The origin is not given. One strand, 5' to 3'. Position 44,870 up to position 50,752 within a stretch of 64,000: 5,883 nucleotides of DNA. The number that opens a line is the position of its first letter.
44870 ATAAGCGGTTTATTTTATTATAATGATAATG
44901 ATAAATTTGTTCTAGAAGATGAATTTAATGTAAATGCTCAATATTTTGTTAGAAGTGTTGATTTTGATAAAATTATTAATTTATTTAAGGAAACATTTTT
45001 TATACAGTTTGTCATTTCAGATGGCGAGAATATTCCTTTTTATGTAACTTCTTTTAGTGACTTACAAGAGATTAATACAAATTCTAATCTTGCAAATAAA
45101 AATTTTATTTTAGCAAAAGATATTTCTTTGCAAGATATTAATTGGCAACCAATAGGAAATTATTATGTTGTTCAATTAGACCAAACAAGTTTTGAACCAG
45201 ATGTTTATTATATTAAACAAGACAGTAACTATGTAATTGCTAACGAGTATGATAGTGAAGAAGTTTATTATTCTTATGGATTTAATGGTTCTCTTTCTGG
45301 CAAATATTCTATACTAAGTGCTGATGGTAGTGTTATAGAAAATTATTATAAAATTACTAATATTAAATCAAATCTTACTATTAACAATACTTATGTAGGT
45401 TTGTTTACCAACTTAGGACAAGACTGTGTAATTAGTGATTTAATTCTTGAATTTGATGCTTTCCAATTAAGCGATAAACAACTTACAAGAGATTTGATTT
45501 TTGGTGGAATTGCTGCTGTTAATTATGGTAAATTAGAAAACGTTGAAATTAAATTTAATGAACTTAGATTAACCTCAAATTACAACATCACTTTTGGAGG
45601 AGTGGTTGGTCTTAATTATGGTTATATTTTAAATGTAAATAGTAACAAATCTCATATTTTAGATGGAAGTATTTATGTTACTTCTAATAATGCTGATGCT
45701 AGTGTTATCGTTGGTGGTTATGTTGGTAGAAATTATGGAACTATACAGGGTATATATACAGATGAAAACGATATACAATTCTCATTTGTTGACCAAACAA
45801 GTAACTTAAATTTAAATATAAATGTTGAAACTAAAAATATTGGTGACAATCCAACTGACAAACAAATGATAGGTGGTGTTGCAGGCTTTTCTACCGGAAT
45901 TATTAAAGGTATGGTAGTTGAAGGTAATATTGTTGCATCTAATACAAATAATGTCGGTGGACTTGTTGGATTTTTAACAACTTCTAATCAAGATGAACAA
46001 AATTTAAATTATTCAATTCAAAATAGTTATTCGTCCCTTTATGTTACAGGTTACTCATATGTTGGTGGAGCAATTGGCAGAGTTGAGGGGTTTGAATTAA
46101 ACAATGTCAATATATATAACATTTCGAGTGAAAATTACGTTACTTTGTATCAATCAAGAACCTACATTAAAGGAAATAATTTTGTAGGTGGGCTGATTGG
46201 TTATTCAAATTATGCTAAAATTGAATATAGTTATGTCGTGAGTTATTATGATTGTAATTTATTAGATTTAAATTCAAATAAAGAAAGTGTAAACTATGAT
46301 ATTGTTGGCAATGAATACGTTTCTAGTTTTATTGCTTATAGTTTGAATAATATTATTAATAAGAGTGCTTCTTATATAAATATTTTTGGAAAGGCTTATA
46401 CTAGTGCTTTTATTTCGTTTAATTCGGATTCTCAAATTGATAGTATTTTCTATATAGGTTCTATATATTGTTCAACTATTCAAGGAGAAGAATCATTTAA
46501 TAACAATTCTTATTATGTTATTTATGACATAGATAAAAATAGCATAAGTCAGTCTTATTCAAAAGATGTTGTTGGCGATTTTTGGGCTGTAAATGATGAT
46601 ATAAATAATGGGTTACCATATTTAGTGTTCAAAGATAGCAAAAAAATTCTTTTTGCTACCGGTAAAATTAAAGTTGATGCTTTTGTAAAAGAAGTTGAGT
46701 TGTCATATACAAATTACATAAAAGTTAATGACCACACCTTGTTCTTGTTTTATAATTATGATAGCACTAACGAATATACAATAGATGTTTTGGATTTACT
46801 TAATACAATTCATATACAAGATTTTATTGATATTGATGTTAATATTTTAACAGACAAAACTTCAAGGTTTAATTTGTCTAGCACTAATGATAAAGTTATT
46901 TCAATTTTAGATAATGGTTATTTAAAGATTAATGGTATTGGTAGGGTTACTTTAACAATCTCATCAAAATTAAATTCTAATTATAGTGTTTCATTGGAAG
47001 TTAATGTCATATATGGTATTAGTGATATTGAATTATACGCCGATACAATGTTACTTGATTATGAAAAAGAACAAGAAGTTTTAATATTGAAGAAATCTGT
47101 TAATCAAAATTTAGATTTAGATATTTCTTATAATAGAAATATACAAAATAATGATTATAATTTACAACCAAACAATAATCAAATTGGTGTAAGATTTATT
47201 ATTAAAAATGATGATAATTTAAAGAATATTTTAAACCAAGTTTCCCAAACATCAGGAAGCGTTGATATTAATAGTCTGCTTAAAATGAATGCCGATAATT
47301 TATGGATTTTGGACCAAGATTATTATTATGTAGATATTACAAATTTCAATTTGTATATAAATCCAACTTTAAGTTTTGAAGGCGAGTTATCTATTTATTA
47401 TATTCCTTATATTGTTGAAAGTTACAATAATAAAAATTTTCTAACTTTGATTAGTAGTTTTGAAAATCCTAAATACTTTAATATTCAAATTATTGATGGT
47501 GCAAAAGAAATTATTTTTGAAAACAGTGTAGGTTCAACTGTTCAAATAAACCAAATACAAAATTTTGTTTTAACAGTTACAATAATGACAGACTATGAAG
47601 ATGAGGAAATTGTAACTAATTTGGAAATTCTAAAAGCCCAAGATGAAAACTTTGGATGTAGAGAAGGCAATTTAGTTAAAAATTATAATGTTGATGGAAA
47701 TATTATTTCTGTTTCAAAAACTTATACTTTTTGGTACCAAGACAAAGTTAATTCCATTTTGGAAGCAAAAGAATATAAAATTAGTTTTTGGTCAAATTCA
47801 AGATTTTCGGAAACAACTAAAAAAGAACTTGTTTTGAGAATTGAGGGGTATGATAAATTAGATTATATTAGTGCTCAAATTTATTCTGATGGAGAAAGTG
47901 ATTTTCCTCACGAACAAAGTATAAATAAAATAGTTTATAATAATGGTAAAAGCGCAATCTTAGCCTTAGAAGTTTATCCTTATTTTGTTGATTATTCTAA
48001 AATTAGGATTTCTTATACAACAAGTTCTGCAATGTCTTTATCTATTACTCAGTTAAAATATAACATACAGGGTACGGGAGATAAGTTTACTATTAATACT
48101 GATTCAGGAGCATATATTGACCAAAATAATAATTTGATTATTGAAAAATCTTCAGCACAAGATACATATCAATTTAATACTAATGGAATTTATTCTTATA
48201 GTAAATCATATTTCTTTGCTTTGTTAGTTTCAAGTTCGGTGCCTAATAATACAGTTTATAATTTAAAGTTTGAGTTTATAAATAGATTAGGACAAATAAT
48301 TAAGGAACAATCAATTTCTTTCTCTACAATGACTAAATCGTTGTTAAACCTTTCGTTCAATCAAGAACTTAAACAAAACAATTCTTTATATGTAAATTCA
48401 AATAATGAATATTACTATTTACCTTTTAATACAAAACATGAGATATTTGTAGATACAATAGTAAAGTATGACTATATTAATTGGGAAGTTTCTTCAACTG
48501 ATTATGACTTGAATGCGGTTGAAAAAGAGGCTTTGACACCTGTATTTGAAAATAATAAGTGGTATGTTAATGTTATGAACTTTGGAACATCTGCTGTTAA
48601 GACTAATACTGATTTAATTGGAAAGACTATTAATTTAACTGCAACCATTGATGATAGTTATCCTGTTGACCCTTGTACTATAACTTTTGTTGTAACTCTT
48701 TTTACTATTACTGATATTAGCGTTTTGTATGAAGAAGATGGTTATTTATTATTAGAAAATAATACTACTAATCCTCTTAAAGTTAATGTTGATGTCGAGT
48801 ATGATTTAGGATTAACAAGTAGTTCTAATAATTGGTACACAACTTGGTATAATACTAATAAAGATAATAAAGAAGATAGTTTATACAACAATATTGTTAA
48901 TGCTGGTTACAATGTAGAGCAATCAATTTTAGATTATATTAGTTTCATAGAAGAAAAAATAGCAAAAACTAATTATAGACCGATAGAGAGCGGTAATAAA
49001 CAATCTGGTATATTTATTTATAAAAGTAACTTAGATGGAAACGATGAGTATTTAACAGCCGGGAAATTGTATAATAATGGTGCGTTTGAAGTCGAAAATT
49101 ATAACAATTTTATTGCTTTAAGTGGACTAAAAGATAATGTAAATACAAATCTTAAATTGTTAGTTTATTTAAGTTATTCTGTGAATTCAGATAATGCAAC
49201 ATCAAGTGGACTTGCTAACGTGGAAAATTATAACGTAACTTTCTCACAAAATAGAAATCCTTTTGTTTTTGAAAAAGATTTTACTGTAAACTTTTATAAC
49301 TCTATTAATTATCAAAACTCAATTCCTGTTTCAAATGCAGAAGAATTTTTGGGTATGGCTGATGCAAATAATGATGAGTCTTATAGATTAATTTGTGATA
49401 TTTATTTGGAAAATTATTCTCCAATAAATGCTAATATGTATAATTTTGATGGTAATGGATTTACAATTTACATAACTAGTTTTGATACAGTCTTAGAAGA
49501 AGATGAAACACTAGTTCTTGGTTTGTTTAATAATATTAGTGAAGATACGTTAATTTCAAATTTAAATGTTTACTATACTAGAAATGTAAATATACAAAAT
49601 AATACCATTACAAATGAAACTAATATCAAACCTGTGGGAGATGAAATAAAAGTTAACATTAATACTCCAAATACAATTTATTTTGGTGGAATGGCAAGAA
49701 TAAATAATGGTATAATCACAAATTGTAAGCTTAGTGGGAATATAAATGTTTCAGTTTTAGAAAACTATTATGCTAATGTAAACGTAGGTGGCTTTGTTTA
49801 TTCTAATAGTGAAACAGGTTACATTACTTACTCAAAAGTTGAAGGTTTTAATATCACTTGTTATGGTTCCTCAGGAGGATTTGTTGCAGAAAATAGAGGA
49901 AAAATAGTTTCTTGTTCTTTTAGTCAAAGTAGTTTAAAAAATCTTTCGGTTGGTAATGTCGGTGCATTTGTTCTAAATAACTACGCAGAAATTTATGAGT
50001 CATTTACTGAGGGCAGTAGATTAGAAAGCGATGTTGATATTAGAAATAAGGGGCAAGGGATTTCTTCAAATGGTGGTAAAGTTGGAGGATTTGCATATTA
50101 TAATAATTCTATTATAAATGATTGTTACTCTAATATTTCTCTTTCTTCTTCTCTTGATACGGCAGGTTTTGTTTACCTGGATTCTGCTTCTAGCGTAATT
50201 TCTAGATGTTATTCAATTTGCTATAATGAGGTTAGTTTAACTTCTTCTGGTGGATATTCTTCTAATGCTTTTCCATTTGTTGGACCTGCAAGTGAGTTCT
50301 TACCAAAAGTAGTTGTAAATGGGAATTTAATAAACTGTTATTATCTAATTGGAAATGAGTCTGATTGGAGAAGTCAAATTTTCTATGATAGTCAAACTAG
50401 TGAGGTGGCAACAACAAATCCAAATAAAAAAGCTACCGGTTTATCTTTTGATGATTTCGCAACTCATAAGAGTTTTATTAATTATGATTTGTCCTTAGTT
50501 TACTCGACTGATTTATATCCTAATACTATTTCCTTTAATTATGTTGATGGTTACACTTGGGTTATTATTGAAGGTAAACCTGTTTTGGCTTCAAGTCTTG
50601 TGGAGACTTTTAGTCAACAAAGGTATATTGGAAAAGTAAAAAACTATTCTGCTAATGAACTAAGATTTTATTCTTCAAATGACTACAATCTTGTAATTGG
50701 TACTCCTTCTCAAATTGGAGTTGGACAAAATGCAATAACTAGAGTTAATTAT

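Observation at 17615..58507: Tandem pair of giant lipoprotein genes (7,967 aa and 5,644 aa) fills 64% of the window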

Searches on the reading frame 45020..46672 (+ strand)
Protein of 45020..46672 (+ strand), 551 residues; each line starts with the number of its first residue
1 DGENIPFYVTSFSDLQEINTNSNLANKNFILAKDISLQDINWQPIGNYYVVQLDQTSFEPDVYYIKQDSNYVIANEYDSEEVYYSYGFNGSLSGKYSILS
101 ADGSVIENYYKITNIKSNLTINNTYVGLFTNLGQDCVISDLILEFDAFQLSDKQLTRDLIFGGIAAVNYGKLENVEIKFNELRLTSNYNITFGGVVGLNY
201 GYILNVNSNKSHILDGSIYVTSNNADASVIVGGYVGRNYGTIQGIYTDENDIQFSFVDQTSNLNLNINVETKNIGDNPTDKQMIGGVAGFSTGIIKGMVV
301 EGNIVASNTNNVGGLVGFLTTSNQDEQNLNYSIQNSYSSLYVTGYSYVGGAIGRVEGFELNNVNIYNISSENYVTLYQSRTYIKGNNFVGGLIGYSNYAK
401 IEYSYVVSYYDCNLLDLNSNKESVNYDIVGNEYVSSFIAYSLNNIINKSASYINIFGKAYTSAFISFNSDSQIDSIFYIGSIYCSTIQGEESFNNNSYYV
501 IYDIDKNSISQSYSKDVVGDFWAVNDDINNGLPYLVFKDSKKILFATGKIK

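Call 88: search_protein_families(library=pfam, proteins=[window:45020-46672:+], max_evalue=5)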
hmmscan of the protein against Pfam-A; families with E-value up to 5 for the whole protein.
window:45020-46672:+ (551 aa): 2 families
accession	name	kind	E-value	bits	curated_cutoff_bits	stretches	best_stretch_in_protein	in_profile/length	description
PF07581.17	Glug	-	0.013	16.3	20.5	1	389-406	5-23/28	The GLUG motif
PF04351.19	PilP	-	0.21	12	25.6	1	227-251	101-125/146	Pilus assembly protein, PilP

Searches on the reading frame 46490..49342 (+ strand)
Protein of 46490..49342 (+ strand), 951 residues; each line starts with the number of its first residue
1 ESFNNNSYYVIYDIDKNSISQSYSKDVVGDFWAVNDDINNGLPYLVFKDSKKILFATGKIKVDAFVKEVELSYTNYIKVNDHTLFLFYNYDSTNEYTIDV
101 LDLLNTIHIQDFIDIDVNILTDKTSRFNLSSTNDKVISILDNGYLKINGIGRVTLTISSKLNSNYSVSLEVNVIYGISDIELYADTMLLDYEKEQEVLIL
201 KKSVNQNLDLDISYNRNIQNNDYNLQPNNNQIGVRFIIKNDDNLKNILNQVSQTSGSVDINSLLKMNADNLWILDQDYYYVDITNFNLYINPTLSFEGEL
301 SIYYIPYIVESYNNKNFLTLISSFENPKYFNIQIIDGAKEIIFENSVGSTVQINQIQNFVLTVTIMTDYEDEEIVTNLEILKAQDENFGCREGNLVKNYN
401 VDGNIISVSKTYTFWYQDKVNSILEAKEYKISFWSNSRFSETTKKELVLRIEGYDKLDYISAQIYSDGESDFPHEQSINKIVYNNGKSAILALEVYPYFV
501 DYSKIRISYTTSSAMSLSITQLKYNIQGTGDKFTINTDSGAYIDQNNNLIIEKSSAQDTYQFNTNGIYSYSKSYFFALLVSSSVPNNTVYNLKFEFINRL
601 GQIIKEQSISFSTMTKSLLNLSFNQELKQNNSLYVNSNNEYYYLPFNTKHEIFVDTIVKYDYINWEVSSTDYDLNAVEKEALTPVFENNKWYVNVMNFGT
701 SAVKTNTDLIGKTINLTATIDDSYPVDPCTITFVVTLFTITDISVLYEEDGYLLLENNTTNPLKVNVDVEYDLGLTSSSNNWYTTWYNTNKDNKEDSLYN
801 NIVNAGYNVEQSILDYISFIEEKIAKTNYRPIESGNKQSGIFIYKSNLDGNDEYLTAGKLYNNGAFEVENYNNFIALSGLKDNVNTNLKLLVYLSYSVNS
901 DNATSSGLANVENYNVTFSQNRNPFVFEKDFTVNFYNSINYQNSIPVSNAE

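Call 96: search_solved_structures(query=window:46490-49342:+, max_evalue=1)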
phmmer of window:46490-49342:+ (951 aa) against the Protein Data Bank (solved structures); distinct sequences matched with E-value up to 1: 2.
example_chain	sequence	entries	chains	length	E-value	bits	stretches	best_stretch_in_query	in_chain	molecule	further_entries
1j14_A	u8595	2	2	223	0.97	10.9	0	848-891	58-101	trypsin II, anionic | TRYPSIN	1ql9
1j15_A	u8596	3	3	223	0.98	10.9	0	848-891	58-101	Trypsin II, anionic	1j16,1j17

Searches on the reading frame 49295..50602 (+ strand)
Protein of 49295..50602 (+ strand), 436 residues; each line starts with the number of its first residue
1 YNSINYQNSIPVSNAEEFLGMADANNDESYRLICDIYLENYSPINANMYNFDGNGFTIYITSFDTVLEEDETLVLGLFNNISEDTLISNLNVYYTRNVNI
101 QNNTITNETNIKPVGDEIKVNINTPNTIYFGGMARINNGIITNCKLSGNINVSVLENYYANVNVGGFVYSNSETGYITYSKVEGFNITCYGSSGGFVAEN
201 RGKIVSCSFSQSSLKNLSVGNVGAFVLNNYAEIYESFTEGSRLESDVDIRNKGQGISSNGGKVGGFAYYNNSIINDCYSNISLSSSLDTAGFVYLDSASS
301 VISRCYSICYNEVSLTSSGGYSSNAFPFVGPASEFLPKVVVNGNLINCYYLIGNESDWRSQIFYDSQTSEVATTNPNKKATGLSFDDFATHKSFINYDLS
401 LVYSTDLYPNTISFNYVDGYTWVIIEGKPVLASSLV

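Call 88: search_protein_families(library=pfam, proteins=[window:49295-50602:+], max_evalue=5)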
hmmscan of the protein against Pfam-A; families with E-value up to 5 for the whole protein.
window:49295-50602:+ (436 aa): 1 family
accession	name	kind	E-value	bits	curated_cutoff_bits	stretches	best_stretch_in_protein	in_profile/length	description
PF05949.17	DUF881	-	0.096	13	25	1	48-123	11-83/146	Bacterial protein of unknown function (DUF881)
